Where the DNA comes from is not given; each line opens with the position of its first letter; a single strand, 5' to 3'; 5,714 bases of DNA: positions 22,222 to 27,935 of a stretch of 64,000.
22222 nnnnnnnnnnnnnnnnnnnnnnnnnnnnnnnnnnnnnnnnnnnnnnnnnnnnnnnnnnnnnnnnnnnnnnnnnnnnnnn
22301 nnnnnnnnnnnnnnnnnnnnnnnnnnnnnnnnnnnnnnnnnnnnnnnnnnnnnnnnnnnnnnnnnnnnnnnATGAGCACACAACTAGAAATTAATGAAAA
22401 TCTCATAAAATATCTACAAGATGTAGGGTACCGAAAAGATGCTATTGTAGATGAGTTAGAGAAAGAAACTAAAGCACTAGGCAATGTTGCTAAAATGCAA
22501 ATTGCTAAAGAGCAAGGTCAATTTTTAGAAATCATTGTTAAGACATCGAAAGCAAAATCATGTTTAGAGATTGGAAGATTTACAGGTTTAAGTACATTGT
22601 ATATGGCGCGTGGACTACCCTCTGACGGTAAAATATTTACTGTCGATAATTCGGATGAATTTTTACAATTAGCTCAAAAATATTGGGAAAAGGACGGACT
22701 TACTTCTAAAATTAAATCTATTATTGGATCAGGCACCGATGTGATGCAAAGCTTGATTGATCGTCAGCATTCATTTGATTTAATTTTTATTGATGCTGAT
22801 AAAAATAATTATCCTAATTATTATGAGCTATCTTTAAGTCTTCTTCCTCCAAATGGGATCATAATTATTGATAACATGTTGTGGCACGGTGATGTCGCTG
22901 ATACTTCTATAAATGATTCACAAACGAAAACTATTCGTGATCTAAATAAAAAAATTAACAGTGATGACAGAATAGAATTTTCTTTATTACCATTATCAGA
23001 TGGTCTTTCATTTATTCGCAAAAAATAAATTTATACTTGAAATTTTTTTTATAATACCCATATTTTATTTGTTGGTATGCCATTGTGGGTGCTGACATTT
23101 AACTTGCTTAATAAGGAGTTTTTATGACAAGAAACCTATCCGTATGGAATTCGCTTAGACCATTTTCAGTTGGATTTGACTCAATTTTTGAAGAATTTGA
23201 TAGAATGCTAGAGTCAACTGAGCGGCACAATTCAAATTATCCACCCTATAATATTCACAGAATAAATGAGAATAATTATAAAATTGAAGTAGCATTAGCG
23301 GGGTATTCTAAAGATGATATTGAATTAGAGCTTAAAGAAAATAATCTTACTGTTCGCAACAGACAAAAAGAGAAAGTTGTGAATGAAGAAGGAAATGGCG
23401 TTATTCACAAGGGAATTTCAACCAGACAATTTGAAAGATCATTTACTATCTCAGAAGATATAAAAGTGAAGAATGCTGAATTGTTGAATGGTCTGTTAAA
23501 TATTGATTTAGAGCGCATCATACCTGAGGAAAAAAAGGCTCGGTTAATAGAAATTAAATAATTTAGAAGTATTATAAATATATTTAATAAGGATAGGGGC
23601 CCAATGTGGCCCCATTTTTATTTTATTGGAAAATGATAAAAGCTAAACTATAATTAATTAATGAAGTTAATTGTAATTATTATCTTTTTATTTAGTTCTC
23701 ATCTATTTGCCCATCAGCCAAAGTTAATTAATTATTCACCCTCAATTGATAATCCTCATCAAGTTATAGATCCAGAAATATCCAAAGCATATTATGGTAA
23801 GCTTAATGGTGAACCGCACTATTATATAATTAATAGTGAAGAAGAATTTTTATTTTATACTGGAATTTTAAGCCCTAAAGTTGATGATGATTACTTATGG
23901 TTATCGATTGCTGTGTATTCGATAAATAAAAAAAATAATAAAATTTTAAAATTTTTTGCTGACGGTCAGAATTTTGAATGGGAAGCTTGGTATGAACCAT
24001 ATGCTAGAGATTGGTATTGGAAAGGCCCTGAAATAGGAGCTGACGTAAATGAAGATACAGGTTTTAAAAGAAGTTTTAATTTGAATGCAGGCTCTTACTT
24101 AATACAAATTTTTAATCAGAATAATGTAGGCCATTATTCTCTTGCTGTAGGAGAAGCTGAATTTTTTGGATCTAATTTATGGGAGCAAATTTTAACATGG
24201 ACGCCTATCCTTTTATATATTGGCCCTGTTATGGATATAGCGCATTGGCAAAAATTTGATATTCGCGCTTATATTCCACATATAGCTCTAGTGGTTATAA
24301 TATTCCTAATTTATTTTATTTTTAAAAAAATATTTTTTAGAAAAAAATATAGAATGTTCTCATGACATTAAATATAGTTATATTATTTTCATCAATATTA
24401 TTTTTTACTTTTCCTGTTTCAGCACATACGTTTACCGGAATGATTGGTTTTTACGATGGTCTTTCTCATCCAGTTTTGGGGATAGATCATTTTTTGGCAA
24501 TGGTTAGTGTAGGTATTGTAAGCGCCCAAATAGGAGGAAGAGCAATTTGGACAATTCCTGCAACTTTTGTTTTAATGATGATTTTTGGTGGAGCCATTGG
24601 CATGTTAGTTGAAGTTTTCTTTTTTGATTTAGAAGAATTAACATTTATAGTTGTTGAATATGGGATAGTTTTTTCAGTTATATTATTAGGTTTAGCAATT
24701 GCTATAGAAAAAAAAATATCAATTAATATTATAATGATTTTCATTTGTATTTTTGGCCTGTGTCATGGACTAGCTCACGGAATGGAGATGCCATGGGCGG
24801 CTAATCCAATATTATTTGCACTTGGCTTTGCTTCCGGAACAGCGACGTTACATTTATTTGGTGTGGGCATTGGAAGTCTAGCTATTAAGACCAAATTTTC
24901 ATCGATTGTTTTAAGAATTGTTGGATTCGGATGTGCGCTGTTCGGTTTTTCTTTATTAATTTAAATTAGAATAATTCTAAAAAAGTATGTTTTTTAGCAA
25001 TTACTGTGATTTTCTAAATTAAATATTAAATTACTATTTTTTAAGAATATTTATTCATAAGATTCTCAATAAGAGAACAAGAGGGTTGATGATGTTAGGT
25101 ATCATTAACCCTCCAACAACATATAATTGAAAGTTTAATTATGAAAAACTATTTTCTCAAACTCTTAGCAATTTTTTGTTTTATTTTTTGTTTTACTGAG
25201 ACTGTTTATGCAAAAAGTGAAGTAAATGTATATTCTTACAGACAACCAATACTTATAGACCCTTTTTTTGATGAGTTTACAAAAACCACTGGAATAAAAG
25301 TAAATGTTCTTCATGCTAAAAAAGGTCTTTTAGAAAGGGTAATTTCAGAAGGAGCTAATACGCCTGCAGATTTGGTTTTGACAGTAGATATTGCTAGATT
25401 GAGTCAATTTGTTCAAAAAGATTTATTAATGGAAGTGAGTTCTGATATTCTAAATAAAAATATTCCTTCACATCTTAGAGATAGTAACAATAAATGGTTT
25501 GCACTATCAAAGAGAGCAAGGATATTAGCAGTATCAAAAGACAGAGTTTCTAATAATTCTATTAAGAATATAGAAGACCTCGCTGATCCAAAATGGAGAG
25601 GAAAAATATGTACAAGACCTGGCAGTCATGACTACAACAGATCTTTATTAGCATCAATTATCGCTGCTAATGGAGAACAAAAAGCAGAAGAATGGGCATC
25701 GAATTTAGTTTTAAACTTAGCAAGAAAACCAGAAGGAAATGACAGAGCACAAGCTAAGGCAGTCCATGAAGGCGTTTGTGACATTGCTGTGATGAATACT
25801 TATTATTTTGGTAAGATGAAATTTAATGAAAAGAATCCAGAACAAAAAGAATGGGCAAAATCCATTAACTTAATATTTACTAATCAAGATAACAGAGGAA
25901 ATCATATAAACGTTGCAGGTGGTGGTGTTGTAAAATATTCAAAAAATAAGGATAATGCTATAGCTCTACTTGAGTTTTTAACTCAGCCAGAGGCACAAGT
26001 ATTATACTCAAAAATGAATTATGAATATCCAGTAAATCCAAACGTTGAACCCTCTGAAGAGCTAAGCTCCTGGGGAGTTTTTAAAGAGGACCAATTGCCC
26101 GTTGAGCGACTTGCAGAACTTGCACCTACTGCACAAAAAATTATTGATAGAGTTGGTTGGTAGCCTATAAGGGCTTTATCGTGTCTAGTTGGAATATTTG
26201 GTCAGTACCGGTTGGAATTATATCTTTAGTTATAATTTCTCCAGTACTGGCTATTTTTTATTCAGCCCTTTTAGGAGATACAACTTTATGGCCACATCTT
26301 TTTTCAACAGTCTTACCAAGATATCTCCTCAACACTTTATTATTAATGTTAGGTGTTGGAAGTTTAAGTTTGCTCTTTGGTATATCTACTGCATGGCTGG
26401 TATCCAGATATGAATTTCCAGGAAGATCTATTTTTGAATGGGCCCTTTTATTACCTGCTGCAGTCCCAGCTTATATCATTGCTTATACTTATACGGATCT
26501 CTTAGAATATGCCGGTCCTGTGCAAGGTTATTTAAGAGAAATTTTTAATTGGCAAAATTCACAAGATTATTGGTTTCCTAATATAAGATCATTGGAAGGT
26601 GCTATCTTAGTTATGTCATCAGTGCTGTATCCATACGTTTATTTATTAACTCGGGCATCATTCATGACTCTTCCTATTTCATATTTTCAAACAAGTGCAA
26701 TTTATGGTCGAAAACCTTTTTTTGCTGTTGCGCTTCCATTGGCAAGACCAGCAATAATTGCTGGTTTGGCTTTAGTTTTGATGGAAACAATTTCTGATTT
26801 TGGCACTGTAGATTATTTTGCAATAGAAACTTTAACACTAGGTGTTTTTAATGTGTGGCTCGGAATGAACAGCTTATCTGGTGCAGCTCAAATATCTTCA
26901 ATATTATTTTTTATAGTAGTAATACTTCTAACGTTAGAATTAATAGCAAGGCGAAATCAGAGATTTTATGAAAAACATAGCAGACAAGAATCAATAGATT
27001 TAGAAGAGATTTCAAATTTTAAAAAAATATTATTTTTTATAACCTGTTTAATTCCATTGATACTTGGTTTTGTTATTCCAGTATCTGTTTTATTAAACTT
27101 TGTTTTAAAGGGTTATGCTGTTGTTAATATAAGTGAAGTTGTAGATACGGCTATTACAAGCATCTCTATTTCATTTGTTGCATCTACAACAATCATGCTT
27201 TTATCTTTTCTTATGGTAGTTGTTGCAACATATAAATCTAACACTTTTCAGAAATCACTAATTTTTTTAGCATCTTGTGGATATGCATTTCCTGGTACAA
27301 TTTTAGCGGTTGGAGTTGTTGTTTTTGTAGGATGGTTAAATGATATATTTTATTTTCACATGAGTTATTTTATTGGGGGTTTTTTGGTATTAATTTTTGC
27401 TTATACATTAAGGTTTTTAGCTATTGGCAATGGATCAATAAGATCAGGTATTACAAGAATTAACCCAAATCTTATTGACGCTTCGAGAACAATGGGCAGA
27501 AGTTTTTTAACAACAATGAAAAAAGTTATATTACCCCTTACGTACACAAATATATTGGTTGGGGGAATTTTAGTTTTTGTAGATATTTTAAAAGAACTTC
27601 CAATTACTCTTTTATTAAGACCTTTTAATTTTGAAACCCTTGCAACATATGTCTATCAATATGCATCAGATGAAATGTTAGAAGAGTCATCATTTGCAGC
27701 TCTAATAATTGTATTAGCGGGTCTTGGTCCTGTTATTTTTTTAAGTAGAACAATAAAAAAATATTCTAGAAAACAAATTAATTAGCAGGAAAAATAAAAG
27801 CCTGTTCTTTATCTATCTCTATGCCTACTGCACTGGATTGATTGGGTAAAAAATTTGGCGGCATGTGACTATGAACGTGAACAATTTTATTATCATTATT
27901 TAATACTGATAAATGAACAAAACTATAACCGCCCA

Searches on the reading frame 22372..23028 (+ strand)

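Call 88: search_protein_families(library=pfam, proteins=[window:22372-23028:+], max_evalue=0.00001)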
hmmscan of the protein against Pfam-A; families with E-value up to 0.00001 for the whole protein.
window:22372-23028:+ (218 aa): 3 families
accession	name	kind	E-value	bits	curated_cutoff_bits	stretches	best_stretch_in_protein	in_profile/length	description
PF01596.23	Methyltransf_3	-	8.1e-61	205.3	22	1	22-218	7-204/204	O-methyltransferase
PF13578.12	Methyltransf_24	-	2.1e-14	54.7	26.3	1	65-168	1-104/105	Methyltransferase domain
PF13847.12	Methyltransf_31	-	1.2e-06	28.7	27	1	60-184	3-126/145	Methyltransferase domain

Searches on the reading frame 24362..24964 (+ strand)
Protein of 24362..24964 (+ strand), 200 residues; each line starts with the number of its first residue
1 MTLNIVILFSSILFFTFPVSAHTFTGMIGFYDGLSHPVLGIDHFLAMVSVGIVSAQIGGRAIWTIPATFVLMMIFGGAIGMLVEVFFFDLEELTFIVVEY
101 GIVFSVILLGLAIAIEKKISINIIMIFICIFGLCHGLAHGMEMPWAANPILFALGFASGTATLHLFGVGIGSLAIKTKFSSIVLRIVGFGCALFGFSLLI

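Call 88: search_protein_families(library=pfam, proteins=[window:24362-24964:+], max_evalue=0.00001)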
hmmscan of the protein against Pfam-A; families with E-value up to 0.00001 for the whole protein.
window:24362-24964:+ (200 aa): 1 family
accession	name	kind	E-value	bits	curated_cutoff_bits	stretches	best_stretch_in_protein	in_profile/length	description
PF04955.18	HupE_UreJ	-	2.1e-44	151.6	23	1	13-198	4-179/179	HupE / UreJ protein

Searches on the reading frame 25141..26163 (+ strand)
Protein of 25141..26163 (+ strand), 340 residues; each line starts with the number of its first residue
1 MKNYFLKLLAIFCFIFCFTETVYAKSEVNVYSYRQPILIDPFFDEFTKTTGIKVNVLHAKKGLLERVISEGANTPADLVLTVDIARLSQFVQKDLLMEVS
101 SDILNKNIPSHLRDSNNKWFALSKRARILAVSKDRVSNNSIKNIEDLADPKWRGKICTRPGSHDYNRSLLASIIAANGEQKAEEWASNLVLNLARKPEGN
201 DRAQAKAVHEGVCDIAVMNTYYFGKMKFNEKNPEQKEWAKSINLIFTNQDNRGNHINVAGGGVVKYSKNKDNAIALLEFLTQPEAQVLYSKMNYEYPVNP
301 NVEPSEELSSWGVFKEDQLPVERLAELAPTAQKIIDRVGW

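Call 88: search_protein_families(library=pfam, proteins=[window:25141-26163:+], max_evalue=0.00001)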
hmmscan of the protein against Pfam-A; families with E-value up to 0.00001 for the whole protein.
window:25141-26163:+ (340 aa): 4 families
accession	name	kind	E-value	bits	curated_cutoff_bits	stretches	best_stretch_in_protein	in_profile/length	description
PF13343.11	SBP_bac_6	-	1.3e-18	67.8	24.6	1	74-306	2-228/245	Bacterial extracellular solute-binding protein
PF01547.30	SBP_bac_1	-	2.2e-18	67.7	26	1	38-286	10-306/307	Bacterial extracellular solute-binding protein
PF13416.11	SBP_bac_8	-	4.1e-16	60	27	1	43-311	3-274/279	Bacterial extracellular solute-binding protein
PF13531.11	SBP_bac_11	-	1.9e-10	41.4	25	1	42-289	16-221/227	Bacterial extracellular solute-binding protein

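Call 89: search_protein_families(library=ncbifam, proteins=[window:25141-26163:+], max_evalue=1e-8)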
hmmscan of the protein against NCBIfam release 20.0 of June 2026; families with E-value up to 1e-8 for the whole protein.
window:25141-26163:+ (340 aa): 4 families
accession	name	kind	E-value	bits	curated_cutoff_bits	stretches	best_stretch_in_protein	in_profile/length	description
NF011620.1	PRK15046.1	equivalog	1.4e-17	63.4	310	1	38-307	38-299/334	2-aminoethylphosphonate ABC transporter substrate-binding protein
TIGR03227.1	PhnS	equivalog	4.3e-14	52.2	395.3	1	42-307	52-309/360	2-aminoethylphosphonate ABC transporter substrate-binding protein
TIGR03261.1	phnS2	equivalog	3.2e-11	42.9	392.75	1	10-295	6-285/334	putative 2-aminoethylphosphonate ABC transporter substrate-binding protein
TIGR01254.1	sfuA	subfamily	6e-09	35.6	93.4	1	44-302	25-272/306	thiamine ABC transporter substrate-binding protein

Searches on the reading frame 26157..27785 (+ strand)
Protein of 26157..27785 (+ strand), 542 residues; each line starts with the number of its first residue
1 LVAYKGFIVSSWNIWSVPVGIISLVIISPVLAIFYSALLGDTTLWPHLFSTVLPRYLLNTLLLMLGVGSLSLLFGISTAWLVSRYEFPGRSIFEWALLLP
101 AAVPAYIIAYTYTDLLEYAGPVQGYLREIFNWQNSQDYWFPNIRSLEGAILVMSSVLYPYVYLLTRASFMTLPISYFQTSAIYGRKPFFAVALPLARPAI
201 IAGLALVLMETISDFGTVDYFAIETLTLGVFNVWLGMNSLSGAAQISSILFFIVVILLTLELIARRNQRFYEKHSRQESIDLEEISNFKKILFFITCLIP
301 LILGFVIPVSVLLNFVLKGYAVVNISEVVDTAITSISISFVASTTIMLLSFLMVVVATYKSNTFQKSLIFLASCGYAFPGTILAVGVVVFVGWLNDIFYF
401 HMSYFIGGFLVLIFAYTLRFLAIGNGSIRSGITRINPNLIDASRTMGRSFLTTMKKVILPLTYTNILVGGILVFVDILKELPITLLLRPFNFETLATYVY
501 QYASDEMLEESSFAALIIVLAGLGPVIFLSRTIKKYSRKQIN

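Call 88: search_protein_families(library=pfam, proteins=[window:26157-27785:+], max_evalue=0.00001)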
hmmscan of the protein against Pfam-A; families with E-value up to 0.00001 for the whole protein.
window:26157-27785:+ (542 aa): 1 family
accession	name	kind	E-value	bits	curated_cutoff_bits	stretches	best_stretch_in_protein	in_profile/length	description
PF00528.27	BPD_transp_1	-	4.9e-11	43.1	26.4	1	355-524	7-168/184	Binding-protein-dependent transport system inner membrane component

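Call 89: search_protein_families(library=ncbifam, proteins=[window:26157-27785:+], max_evalue=1e-8)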
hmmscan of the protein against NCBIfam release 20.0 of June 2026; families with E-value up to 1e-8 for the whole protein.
window:26157-27785:+ (542 aa): 9 families
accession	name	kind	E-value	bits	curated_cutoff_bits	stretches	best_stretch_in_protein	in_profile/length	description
TIGR02141.1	modB_ABC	equivalog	1.5e-18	67.2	182.6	1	70-263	13-205/208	molybdate ABC transporter permease subunit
NF011624.0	PRK15050.1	equivalog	1.5e-17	63.7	247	1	10-256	23-277/297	2-aminoethylphosphonate ABC transporter permease subunit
TIGR01581.1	Mo_ABC_porter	hypoth_equivalog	1.6e-17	63.8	210.3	1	56-258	18-223/225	ABC transporter permease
TIGR03262.1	PhnU2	equivalog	7.5e-17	61.2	593.25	1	22-486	14-486/546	putative 2-aminoethylphosphonate ABC transporter permease subunit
NF006939.0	PRK09421.1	equivalog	3.5e-16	59.3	262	1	69-222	24-172/230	molybdate ABC transporter permease subunit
TIGR03226.1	PhnU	equivalog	4.9e-16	59.1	283.45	1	26-251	57-290/311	2-aminoethylphosphonate ABC transporter permease subunit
NF040839.1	tungstate_WtpB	equivalog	7e-16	58.6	340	0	21-259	12-242/251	tungstate ABC transporter permease WtpB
TIGR00969.1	3a0106s02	subfamily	1.7e-12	47.4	240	1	12-261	17-266/272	sulfate ABC transporter permease subunit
NF008620.0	PRK11602.1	equivalog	1.1e-09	37.9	442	1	12-262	20-270/291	sulfate/thiosulfate ABC transporter permease CysW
